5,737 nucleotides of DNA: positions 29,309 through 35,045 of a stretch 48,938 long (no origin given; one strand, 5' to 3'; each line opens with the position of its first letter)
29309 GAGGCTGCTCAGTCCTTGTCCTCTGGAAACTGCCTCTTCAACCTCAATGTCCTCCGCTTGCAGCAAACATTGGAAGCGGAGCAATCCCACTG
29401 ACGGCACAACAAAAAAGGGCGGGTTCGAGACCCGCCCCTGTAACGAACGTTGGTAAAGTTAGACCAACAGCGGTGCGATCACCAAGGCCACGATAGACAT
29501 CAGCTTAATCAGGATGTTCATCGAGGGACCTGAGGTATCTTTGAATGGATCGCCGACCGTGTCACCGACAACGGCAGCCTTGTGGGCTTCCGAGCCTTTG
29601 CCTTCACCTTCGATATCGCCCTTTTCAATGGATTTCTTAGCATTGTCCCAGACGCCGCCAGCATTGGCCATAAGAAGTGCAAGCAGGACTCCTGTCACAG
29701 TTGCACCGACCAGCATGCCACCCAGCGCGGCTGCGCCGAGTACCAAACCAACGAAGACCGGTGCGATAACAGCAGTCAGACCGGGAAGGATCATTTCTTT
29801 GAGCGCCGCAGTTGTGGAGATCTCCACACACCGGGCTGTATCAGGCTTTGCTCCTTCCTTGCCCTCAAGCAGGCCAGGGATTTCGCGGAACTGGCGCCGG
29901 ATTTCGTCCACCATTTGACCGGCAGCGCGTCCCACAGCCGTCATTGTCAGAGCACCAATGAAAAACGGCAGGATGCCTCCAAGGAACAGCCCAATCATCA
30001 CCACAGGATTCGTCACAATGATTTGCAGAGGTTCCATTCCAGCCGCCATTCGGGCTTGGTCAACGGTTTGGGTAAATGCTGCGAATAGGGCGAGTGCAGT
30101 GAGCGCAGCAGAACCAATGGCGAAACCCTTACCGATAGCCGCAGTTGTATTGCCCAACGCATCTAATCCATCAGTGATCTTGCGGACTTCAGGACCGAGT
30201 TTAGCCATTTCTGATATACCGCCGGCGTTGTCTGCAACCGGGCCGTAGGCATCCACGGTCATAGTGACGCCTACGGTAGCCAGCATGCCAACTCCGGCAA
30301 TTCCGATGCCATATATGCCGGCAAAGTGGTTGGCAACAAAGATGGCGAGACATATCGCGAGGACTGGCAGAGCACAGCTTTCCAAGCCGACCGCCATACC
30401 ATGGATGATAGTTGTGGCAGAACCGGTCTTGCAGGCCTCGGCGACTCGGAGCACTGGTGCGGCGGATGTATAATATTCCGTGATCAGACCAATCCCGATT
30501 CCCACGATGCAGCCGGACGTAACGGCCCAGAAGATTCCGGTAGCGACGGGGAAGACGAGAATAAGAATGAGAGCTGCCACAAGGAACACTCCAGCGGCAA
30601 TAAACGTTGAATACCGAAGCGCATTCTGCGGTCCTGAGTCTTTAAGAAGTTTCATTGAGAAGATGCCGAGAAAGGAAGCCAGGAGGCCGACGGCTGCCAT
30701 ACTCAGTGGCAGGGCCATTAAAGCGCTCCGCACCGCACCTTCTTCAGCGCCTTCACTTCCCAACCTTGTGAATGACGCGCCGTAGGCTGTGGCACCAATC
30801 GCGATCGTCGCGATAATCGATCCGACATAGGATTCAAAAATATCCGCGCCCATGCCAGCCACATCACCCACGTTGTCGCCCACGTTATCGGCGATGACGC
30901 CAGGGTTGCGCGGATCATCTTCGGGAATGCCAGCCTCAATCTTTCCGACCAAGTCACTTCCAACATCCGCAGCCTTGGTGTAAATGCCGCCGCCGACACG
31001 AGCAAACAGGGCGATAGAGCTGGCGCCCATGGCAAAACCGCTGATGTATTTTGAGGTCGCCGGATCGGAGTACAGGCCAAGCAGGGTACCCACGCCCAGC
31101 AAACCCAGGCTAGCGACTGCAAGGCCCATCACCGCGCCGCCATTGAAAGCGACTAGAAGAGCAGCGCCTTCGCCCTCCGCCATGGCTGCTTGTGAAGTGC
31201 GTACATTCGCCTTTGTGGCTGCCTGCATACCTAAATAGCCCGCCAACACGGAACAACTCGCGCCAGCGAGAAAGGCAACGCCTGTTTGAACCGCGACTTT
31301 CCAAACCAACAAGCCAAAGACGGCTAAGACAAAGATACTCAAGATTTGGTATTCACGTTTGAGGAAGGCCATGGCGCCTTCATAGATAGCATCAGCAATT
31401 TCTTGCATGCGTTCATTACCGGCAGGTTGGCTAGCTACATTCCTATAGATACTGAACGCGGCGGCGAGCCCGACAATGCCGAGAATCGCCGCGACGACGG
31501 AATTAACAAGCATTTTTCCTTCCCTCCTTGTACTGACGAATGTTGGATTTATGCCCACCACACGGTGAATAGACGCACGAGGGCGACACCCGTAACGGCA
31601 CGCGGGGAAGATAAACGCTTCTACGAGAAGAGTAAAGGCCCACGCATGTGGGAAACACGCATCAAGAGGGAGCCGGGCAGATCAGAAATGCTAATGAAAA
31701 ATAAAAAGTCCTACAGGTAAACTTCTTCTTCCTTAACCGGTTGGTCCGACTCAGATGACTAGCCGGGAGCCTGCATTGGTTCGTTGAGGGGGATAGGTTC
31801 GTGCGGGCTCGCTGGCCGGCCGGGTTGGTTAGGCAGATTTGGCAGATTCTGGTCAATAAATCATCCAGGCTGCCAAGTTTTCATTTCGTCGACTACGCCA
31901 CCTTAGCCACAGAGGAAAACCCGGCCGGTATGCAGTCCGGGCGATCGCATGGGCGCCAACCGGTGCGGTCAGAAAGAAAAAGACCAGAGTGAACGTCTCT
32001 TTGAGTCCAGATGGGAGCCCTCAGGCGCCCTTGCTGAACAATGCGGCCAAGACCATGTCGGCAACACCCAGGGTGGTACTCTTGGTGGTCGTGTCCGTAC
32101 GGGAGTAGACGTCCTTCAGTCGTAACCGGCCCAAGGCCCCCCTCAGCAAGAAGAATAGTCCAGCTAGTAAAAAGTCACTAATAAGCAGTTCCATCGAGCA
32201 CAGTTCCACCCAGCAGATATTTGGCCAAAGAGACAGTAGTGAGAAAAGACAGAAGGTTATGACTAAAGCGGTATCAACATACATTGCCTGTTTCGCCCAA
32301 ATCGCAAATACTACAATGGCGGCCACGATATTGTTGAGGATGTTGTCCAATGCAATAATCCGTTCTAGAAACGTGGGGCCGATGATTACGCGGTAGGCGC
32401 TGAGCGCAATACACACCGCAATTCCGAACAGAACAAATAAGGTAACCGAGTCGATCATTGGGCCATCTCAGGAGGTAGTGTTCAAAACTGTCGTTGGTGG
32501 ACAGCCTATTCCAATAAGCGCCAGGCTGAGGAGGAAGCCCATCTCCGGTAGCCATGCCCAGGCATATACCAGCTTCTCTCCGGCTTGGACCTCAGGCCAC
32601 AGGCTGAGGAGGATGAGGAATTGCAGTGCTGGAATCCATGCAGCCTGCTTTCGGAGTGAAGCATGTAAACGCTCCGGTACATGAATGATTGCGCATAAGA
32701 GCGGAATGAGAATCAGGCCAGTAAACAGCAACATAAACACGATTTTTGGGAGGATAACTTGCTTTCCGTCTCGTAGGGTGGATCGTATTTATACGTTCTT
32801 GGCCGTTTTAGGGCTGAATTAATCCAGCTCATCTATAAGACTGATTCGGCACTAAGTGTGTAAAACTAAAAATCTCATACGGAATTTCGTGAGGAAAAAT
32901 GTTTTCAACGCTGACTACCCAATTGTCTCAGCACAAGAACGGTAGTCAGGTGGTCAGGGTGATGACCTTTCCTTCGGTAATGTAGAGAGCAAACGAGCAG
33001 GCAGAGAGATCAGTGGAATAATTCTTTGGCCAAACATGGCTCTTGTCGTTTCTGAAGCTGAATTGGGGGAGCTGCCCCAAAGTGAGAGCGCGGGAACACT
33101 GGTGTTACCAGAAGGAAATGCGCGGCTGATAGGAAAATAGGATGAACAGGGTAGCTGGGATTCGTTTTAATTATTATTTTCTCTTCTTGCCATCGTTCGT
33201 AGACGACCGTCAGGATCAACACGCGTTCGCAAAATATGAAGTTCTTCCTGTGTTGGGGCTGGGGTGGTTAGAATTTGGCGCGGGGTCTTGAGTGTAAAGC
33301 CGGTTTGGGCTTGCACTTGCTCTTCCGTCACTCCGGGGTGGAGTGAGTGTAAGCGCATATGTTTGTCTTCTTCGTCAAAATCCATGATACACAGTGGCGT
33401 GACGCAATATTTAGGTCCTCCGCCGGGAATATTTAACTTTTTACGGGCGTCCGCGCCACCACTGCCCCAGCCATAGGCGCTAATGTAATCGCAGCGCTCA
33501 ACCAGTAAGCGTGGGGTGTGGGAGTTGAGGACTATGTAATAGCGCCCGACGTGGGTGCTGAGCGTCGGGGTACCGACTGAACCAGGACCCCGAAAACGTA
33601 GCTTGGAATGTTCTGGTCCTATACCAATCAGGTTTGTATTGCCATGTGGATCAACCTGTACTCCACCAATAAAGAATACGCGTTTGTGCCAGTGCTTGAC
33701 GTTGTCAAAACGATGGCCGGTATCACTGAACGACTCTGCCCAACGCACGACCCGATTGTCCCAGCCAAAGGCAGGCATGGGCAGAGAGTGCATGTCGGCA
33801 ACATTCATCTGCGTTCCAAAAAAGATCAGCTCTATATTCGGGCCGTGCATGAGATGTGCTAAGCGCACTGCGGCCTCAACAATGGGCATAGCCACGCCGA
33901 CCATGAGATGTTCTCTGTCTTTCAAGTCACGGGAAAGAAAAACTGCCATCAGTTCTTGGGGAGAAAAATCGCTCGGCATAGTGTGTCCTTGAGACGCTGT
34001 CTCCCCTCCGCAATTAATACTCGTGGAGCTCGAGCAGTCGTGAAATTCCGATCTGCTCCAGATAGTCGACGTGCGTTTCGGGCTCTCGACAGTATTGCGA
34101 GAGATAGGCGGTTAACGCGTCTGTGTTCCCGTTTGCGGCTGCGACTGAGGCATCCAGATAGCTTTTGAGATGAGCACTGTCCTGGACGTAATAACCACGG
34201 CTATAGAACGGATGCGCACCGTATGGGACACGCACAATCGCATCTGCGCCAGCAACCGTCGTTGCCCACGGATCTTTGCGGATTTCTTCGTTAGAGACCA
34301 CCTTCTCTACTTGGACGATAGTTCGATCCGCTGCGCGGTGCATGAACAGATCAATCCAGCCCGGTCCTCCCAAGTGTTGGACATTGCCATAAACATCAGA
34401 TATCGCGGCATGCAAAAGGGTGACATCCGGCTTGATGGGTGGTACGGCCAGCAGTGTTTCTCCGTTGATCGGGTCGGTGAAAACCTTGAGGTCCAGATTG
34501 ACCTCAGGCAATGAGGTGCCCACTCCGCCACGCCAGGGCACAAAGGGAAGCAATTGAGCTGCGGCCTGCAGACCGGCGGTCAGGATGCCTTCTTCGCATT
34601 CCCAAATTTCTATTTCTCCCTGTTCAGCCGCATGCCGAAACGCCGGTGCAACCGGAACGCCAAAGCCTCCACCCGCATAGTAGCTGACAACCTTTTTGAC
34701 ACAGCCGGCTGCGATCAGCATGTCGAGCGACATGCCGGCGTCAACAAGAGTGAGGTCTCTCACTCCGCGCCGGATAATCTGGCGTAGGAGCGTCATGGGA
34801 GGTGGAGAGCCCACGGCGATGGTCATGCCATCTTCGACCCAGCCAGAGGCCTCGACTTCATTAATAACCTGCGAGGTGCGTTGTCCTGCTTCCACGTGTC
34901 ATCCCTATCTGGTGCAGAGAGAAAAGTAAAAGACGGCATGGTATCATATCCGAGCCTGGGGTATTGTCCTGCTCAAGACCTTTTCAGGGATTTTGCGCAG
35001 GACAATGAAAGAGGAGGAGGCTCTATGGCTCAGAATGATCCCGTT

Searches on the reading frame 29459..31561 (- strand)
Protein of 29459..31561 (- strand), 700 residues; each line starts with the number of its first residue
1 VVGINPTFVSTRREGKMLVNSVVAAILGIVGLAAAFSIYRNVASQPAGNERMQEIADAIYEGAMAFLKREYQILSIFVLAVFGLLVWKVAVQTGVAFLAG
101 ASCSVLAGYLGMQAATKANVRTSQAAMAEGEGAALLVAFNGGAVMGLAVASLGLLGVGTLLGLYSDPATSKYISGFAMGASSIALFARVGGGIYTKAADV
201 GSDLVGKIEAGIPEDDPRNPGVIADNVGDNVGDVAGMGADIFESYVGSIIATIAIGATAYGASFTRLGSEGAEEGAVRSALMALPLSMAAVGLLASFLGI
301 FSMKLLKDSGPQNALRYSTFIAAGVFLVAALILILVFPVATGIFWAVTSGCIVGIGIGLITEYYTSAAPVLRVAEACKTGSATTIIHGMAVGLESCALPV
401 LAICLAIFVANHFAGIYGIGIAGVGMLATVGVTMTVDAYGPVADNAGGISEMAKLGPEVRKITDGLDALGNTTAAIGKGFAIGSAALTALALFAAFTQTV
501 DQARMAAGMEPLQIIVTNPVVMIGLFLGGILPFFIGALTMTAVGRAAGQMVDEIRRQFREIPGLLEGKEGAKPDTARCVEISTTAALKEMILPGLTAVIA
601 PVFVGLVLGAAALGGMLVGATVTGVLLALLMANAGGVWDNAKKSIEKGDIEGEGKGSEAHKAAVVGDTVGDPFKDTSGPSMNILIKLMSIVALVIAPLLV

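Call 49: search_protein_families(library=pfam, proteins=[window:29459-31561:-], max_evalue=0.001)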
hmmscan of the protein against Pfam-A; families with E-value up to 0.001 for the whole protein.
window:29459-31561:- (700 aa): 1 family
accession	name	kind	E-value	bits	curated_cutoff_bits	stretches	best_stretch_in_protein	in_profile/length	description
PF03030.21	H_PPase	-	1.6e-258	860.1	29.7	1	29-695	1-645/645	Inorganic H+ pyrophosphatase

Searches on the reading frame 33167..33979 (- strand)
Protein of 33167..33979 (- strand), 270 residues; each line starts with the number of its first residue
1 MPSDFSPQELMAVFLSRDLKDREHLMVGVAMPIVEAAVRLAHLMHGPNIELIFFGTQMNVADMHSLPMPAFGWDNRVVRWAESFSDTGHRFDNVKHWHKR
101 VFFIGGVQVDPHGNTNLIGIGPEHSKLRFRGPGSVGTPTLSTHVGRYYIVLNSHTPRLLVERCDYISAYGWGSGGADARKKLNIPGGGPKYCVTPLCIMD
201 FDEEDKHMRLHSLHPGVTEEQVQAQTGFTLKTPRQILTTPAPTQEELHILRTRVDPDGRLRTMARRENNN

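Call 49: search_protein_families(library=pfam, proteins=[window:33167-33979:-], max_evalue=0.001)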
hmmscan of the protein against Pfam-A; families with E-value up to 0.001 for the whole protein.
window:33167-33979:- (270 aa): 1 family
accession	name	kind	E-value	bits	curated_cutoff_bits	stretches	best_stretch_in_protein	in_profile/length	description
PF01144.29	CoA_trans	-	3.4e-10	40.1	23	1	11-224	4-216/217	Coenzyme A transferase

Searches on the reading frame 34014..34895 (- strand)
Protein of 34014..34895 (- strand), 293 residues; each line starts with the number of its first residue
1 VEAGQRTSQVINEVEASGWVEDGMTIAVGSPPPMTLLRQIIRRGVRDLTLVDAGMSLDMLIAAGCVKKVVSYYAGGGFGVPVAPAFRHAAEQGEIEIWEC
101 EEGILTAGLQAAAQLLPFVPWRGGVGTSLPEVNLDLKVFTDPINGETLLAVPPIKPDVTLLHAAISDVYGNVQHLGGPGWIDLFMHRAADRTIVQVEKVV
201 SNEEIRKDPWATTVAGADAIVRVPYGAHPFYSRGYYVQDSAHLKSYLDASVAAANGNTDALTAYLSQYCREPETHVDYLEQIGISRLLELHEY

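Call 49: search_protein_families(library=pfam, proteins=[window:34014-34895:-], max_evalue=0.001)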
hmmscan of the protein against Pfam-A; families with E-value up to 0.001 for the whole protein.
window:34014-34895:- (293 aa): 1 family
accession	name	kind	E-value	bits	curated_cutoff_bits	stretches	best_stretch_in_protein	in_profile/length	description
PF01144.29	CoA_trans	-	6e-26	91.6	23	1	19-214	11-206/217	Coenzyme A transferase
